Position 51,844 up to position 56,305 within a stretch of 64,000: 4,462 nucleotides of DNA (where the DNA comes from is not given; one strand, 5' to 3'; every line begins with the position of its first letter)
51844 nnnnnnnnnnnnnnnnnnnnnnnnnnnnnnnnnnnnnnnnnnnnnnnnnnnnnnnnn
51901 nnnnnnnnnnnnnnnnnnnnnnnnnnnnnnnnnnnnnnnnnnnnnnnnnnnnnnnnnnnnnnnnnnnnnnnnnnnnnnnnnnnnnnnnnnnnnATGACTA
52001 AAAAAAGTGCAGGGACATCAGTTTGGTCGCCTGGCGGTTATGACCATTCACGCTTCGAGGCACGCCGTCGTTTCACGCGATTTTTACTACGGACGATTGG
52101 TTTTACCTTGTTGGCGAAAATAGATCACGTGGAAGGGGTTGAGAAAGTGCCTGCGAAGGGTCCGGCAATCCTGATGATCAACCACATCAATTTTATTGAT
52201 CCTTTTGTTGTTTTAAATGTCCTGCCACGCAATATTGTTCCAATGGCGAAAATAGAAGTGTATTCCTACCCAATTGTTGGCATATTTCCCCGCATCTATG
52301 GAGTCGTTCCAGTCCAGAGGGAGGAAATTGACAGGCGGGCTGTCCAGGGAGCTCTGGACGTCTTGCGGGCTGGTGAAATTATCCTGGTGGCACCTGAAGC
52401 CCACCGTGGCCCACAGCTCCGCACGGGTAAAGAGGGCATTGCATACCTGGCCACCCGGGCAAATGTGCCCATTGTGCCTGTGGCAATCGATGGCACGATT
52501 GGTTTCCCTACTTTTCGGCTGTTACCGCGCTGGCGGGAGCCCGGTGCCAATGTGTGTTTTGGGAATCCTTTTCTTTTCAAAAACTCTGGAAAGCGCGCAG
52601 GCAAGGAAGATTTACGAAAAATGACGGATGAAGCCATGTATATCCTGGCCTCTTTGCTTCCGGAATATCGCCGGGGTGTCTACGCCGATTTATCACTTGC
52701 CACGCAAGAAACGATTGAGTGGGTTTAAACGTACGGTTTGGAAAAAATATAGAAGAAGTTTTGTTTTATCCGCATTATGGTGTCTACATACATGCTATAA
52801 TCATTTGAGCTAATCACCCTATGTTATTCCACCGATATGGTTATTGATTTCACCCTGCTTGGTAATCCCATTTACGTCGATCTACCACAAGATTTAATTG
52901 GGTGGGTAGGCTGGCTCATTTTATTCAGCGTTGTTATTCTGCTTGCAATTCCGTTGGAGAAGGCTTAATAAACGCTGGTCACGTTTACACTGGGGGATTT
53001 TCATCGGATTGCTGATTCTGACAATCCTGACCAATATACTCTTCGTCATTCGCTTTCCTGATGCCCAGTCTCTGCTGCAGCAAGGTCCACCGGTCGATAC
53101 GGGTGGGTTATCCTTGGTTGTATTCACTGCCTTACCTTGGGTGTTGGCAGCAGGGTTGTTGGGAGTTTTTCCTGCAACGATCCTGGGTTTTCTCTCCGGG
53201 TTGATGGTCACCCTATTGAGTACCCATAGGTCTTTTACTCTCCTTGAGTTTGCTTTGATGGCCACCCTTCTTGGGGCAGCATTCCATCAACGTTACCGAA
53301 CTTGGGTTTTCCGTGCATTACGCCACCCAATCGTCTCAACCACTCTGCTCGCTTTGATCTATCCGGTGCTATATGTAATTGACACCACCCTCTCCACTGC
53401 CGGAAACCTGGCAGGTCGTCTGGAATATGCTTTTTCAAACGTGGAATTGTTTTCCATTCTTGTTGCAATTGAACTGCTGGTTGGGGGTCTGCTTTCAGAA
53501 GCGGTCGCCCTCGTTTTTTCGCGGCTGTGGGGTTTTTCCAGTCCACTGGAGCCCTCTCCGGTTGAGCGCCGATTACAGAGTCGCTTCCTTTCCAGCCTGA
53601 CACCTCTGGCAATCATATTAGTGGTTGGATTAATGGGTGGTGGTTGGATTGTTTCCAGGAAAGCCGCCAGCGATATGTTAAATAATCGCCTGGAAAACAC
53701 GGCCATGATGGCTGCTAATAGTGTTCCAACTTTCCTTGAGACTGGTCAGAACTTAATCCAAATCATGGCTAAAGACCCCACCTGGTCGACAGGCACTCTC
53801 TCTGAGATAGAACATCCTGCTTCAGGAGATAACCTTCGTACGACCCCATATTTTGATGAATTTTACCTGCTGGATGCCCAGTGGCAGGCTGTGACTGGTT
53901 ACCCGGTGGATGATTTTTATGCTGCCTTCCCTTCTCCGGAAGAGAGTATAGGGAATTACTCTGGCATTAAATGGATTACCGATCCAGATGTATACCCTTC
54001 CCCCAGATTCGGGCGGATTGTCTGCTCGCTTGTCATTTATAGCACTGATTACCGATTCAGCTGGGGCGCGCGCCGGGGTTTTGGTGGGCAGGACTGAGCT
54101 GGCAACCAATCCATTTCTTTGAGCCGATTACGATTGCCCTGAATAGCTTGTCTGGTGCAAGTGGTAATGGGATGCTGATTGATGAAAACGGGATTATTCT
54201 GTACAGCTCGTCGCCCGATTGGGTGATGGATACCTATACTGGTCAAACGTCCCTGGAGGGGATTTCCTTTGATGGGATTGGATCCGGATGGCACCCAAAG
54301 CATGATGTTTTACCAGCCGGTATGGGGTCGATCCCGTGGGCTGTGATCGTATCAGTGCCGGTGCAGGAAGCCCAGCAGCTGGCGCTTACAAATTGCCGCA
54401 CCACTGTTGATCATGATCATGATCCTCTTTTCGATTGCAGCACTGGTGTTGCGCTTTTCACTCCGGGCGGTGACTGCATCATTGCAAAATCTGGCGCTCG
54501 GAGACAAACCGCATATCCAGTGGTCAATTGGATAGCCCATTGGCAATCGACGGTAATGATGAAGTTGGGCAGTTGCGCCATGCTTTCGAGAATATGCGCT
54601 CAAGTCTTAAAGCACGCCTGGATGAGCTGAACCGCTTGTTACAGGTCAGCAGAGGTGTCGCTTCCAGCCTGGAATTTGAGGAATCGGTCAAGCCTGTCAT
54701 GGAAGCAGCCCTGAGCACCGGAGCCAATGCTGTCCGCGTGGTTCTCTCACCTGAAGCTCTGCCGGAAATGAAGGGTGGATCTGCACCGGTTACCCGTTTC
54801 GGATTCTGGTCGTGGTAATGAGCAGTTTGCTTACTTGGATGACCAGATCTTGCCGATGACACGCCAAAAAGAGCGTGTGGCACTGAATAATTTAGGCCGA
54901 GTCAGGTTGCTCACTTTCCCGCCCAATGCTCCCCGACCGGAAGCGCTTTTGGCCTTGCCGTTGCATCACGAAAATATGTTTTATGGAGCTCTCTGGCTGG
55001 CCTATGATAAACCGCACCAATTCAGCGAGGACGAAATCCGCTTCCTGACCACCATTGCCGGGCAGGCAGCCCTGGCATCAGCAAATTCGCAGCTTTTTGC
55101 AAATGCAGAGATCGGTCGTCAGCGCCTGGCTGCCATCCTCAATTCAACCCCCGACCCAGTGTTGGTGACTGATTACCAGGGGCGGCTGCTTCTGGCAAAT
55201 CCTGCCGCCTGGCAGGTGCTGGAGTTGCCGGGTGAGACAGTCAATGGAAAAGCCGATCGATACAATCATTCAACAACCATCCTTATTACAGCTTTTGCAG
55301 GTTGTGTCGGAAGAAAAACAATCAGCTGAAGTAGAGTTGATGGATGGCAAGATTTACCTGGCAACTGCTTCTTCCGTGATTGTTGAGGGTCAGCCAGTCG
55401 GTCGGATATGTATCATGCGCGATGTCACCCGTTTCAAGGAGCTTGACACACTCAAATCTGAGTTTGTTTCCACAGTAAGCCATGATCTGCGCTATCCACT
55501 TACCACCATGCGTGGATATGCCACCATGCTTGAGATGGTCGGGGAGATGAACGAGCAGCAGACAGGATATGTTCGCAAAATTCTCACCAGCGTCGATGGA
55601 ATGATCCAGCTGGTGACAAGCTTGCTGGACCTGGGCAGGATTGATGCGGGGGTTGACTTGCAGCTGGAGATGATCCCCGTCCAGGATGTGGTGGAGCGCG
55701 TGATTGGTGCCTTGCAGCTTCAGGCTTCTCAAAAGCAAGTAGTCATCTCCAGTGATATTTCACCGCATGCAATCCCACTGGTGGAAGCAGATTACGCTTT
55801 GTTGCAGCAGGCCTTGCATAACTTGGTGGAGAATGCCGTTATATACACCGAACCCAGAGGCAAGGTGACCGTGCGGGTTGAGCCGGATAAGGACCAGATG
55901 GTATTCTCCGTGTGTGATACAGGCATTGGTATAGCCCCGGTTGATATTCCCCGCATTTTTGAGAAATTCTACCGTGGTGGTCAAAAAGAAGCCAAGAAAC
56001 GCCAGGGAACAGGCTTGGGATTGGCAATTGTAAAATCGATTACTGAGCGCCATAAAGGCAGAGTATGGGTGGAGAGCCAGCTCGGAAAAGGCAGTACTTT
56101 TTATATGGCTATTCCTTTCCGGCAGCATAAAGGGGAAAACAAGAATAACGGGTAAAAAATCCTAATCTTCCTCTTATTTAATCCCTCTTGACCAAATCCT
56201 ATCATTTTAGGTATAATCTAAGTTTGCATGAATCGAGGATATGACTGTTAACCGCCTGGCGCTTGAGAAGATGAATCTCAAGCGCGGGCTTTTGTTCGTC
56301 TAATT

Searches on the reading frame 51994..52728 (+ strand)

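Call 5: search_protein_families(library=pfam, proteins=[window:51994-52728:+], max_evalue=0.001)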
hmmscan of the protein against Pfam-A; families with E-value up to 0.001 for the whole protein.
window:51994-52728:+ (244 aa): 1 family
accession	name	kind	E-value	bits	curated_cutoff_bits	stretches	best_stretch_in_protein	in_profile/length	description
PF01553.26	Acyltransferase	-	6.2e-23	81.5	23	1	46-165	4-131/132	Acyltransferase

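Call 23: search_protein_families(library=ncbifam, proteins=[window:51994-52728:+], max_evalue=0.00001)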
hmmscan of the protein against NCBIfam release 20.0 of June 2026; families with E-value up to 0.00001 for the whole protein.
window:51994-52728:+ (244 aa): 4 families
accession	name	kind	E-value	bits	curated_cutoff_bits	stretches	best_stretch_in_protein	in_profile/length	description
TIGR00530.1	AGP_acyltrn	subfamily_domain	2.5e-22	79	102.95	1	47-165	7-129/130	1-acylglycerol-3-phosphate O-acyltransferase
NF006386.0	PRK08633.1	equivalog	1.1e-21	76.3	1221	1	28-169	415-555/1147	acyl-[ACP]--phospholipid O-acyltransferase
NF005291.0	PRK06814.1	equivalog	1.5e-07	29.7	1349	1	35-172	433-570/1140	acyl-[ACP]--phospholipid O-acyltransferase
NF052553.1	LyOrLpactfOlsABRUA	equivalog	1.6e-06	27.4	300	1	26-135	42-144/263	lyso-ornithine lipid O-acyltransferase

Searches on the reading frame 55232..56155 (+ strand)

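Call 26: search_protein_families(library=pfam, proteins=[window:55232-56155:+], max_evalue=0.00001)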
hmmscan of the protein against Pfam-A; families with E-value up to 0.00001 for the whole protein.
window:55232-56155:+ (307 aa): 3 families
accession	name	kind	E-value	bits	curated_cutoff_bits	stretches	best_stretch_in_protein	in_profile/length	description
PF02518.31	HATPase_c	-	1.8e-31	109.3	26.4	1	187-297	2-110/111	Histidine kinase-, DNA gyrase B-, and HSP90-like ATPase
PF00512.31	HisKA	-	2.1e-16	60.2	26.9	1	75-140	2-66/66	His Kinase A (phospho-acceptor) domain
PF13581.12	HATPase_c_2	-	3.5e-06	27.5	27.4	1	186-274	27-112/127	Histidine kinase-like ATPase domain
